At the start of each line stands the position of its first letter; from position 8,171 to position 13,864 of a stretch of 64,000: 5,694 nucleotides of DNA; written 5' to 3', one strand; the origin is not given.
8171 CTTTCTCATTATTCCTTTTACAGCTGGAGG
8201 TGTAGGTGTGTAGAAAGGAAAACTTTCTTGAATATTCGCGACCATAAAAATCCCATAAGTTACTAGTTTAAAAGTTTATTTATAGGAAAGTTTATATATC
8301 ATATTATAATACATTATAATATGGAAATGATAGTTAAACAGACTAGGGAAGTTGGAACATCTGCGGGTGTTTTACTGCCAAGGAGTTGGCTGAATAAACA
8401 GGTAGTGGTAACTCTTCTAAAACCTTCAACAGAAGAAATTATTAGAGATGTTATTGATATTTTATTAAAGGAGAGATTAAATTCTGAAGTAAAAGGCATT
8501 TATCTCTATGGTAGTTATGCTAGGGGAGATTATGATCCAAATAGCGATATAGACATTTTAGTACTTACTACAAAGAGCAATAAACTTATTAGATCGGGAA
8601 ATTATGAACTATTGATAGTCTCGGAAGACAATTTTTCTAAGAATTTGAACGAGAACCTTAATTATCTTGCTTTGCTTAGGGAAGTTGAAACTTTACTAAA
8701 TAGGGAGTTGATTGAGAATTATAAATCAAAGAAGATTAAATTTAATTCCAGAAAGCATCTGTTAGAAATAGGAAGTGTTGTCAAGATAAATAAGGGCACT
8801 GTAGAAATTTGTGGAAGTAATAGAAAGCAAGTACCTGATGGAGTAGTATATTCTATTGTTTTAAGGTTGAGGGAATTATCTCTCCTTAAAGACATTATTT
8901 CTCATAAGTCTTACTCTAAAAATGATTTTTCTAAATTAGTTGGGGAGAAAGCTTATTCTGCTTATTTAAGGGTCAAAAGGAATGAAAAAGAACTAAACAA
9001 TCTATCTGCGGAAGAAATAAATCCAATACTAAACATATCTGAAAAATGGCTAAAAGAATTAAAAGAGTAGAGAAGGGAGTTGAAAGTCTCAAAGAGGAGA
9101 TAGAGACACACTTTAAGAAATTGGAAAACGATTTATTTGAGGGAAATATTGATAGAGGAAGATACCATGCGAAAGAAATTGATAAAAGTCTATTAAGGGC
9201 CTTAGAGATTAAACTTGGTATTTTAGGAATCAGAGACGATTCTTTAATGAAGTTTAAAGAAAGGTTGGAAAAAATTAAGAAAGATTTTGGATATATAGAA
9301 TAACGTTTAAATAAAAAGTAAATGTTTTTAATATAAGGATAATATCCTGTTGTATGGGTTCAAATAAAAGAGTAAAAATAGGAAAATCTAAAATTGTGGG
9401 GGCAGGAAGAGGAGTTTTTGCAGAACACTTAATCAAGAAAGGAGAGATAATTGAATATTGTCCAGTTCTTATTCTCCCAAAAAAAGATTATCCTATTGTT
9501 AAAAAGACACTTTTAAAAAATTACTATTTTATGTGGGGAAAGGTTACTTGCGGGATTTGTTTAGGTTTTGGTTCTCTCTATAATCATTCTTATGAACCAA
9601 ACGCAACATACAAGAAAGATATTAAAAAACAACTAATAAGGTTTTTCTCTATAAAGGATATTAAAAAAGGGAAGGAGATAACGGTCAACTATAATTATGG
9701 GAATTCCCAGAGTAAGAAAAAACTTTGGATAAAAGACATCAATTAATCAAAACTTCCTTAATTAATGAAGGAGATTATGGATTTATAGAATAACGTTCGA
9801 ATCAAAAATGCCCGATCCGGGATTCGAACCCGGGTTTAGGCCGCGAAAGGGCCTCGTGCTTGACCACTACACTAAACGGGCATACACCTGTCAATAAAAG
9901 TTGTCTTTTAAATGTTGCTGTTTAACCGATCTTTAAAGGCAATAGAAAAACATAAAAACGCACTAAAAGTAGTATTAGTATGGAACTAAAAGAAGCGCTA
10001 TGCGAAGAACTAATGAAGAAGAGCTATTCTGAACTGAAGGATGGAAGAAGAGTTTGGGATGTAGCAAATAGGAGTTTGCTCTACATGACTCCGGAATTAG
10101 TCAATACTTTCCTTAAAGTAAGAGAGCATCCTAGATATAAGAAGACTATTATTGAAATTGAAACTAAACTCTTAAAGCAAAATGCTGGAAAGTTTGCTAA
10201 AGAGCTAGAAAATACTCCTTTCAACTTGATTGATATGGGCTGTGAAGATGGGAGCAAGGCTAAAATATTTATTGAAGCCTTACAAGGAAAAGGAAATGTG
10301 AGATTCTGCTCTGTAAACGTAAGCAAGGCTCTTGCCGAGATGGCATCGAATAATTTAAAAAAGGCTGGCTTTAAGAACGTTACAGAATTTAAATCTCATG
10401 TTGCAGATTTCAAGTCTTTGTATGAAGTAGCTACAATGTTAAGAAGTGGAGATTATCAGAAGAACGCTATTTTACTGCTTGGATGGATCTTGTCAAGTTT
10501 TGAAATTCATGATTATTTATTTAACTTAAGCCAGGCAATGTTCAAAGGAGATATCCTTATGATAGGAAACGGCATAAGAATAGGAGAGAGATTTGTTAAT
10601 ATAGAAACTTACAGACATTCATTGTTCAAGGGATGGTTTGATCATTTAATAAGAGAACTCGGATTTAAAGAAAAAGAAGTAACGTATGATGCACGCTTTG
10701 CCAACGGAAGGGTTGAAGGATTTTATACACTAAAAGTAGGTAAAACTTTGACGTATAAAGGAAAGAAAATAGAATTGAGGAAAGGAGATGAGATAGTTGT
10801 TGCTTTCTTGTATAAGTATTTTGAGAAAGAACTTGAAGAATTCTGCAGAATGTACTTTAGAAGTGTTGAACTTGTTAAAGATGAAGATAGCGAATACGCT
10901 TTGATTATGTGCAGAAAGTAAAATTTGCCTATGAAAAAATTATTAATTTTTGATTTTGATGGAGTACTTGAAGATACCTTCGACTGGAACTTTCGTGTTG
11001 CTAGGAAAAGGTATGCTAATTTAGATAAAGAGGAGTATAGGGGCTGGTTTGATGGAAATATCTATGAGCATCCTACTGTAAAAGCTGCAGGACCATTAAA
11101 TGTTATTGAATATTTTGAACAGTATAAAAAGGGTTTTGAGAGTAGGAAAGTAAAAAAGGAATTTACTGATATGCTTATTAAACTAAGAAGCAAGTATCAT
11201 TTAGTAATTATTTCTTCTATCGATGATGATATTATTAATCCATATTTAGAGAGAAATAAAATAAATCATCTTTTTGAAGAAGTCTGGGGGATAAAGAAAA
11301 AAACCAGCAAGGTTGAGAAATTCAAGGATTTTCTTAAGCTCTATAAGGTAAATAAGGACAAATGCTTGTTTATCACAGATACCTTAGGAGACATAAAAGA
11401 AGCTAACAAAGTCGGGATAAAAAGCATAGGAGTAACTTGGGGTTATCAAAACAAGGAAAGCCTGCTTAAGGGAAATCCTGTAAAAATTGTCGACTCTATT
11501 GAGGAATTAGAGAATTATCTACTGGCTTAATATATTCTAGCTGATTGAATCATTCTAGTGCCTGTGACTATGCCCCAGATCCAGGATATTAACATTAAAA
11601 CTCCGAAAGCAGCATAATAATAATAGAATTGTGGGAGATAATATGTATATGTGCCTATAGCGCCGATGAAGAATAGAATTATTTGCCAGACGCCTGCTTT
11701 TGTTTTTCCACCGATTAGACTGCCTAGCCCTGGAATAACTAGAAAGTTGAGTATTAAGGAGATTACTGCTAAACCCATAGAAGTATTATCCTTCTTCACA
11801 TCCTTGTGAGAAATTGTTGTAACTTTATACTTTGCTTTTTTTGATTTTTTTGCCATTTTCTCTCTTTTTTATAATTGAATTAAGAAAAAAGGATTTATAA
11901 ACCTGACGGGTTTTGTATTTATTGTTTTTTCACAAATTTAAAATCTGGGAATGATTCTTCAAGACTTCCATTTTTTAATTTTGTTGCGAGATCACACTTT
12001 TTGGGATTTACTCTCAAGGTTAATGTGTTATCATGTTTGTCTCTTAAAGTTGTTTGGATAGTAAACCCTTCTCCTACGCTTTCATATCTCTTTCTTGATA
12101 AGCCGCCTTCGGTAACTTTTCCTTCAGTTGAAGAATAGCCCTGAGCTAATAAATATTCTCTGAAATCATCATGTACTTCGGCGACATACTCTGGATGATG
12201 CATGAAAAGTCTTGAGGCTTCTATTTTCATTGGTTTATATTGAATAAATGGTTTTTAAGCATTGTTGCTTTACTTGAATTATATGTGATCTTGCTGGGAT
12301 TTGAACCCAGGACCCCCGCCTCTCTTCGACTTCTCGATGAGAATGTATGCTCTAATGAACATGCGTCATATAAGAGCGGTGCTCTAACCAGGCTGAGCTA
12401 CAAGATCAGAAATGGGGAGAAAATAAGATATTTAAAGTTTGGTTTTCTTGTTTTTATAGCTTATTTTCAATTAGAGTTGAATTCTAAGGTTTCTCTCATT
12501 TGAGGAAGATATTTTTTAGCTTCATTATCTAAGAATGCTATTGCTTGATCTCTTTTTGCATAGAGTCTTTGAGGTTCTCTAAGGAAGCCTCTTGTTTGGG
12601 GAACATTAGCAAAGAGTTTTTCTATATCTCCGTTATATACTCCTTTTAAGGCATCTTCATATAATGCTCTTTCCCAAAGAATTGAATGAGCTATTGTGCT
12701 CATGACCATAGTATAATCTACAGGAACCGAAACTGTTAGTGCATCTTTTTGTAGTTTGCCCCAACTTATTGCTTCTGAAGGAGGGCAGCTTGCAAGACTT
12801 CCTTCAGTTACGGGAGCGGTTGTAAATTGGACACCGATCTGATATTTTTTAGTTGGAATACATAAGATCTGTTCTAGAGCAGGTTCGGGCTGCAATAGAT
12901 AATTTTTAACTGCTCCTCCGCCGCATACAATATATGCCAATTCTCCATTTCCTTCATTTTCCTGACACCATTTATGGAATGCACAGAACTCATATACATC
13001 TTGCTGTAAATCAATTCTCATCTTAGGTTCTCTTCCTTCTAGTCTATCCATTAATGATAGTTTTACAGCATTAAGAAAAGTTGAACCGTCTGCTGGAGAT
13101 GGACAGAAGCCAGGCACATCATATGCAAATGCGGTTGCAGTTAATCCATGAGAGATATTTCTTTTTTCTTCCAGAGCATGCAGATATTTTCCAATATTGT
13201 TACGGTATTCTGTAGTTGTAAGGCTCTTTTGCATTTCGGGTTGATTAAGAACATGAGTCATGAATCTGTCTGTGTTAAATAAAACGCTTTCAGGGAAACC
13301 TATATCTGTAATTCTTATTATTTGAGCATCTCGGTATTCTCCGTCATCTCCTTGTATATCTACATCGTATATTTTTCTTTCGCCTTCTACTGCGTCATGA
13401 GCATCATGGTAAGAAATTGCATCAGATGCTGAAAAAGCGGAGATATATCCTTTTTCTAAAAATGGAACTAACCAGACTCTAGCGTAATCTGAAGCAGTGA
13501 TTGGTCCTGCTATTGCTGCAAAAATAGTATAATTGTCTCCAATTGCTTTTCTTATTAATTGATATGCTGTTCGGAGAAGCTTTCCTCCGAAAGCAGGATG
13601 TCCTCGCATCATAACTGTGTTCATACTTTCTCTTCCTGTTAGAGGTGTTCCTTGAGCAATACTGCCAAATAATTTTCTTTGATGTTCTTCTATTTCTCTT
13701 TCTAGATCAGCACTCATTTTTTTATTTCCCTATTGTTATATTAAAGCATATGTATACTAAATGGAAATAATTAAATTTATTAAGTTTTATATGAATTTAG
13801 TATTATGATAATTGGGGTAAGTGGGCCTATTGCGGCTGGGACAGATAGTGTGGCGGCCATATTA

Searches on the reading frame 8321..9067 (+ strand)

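Call 60: search_protein_families(library=pfam, proteins=[window:8321-9067:+], max_evalue=0.0001)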
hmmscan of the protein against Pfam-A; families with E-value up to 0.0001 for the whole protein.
window:8321-9067:+ (249 aa): 2 families
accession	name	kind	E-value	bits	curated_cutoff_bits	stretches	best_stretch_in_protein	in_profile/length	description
PF01909.29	NTP_transf_2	-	9.3e-13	48.8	21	1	51-141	10-88/93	Nucleotidyltransferase domain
PF18765.7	Polbeta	-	3e-10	40.6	26.9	1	54-129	10-79/93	Polymerase beta, Nucleotidyltransferase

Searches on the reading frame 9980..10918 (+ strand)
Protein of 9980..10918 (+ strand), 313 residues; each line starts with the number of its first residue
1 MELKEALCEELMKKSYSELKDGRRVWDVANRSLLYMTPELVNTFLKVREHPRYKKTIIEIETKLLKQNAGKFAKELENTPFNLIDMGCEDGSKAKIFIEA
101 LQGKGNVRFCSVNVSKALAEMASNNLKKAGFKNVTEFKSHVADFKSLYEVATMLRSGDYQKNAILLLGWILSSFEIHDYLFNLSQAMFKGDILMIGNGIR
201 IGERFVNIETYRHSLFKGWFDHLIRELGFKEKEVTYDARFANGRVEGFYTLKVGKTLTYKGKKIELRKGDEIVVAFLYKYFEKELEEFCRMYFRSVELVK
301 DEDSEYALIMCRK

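Call 60: search_protein_families(library=pfam, proteins=[window:9980-10918:+], max_evalue=0.0001)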
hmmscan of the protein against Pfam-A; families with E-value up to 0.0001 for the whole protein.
window:9980-10918:+ (313 aa): 1 family
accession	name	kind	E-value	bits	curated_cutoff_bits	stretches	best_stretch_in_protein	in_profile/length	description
PF10017.15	Methyltransf_33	-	8e-17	61.7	23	1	44-312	30-303/304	Histidine-specific methyltransferase, SAM-dependent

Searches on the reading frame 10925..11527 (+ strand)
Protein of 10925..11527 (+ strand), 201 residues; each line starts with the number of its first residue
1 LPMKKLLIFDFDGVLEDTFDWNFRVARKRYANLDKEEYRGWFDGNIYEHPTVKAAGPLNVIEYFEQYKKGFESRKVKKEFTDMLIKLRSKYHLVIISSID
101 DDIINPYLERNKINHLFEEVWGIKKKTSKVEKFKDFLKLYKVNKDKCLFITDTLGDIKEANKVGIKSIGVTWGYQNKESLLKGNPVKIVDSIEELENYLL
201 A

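Call 61: search_protein_families(library=pfam, proteins=[window:10925-11527:+], max_evalue=0.0001)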
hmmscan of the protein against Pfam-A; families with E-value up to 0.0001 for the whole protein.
window:10925-11527:+ (201 aa): 3 families
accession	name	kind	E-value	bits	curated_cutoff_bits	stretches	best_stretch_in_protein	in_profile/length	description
PF13419.12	HAD_2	-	3.8e-17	63.4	23.8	1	7-170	1-178/178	Haloacid dehalogenase-like hydrolase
PF00702.32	Hydrolase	-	6.8e-08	33.6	26.4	1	5-164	2-191/191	haloacid dehalogenase-like hydrolase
PF13242.12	Hydrolase_like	-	2.4e-07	31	22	1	133-195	10-75/75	HAD-hyrolase-like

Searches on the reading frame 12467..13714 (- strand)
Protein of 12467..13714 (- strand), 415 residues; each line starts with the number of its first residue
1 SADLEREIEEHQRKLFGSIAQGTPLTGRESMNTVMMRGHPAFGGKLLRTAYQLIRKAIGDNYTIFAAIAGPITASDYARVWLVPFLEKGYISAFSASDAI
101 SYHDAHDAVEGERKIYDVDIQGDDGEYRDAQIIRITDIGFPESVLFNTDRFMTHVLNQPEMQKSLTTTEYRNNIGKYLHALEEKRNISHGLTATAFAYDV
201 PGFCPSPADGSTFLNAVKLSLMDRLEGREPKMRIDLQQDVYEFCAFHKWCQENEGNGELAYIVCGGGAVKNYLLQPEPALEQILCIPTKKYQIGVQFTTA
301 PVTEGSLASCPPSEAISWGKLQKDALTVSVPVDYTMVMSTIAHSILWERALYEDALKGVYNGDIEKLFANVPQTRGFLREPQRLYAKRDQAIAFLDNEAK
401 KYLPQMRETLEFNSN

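Call 60: search_protein_families(library=pfam, proteins=[window:12467-13714:-], max_evalue=0.0001)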
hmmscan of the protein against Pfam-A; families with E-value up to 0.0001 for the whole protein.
window:12467-13714:- (415 aa): 1 family
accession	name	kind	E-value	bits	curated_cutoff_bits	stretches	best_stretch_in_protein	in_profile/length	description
PF01916.23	DS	-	6.8e-37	127.7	27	1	39-342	9-285/288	Deoxyhypusine synthase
